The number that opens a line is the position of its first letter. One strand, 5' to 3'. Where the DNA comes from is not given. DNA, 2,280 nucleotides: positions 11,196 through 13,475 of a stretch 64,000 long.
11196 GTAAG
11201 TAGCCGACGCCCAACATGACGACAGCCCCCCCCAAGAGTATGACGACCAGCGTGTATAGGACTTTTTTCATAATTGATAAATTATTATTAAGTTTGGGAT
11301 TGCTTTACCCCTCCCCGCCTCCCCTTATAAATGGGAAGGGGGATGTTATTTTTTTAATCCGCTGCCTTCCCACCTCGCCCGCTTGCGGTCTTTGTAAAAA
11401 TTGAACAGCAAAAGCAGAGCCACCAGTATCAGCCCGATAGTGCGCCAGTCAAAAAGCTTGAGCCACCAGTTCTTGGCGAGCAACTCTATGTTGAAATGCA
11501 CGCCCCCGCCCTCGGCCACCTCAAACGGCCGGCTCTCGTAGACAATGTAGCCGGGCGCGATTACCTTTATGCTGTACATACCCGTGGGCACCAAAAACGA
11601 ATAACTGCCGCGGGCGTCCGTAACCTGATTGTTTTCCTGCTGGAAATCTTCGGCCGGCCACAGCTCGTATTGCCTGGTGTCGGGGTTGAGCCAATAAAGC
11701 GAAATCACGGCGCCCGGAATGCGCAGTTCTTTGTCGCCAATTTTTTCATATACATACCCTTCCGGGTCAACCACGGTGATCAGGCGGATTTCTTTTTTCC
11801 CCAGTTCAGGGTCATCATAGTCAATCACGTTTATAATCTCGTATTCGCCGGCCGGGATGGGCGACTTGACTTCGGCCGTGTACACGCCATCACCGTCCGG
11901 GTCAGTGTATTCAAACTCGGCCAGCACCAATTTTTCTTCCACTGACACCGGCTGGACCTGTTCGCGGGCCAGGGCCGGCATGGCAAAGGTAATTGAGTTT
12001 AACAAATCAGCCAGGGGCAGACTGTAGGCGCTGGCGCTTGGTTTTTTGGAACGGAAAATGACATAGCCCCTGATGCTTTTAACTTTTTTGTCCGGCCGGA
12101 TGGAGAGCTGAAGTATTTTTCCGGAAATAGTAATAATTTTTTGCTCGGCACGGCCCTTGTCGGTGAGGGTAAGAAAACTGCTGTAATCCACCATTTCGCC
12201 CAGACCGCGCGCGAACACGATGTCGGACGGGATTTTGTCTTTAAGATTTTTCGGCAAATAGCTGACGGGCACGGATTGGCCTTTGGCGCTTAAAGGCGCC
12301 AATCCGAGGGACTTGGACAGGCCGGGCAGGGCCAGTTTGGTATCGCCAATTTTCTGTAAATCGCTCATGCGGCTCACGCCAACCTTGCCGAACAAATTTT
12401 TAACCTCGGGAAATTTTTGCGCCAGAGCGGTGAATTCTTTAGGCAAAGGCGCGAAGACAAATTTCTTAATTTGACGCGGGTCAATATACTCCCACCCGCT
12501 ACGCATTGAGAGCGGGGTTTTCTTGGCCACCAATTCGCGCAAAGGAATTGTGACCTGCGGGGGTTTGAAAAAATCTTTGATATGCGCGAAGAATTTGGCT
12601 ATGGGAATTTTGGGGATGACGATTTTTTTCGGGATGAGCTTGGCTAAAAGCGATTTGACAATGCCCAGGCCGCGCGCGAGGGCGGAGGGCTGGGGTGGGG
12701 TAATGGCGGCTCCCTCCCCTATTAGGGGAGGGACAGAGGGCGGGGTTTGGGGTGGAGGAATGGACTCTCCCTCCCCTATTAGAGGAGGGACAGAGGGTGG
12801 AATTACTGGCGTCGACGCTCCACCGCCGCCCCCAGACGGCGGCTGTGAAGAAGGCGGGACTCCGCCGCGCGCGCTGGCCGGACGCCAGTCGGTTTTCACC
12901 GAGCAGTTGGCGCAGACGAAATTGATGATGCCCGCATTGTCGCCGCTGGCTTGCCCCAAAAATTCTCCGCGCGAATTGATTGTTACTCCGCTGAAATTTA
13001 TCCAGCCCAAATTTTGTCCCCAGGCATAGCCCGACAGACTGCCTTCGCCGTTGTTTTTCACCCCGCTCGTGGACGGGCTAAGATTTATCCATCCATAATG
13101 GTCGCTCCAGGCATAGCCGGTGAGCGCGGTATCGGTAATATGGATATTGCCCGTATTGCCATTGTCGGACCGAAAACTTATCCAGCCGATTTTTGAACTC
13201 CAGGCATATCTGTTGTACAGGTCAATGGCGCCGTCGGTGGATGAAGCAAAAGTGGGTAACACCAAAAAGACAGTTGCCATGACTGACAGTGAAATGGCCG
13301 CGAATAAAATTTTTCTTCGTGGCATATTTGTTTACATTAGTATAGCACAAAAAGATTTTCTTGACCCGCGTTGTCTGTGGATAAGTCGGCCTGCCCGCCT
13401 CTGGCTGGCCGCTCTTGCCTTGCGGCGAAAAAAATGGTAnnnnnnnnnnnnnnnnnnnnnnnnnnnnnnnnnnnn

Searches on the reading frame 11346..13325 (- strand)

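Call 66: search_protein_families(library=pfam, proteins=[window:11346-13325:-], max_evalue=0.00001)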
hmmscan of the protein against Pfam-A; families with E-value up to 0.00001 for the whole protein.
window:11346-13325:- (659 aa): 1 family
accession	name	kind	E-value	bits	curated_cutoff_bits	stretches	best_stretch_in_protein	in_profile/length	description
PF13620.12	CarboxypepD_reg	-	5.9e-06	27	32.3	0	563-615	28-81/82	Carboxypeptidase regulatory-like domain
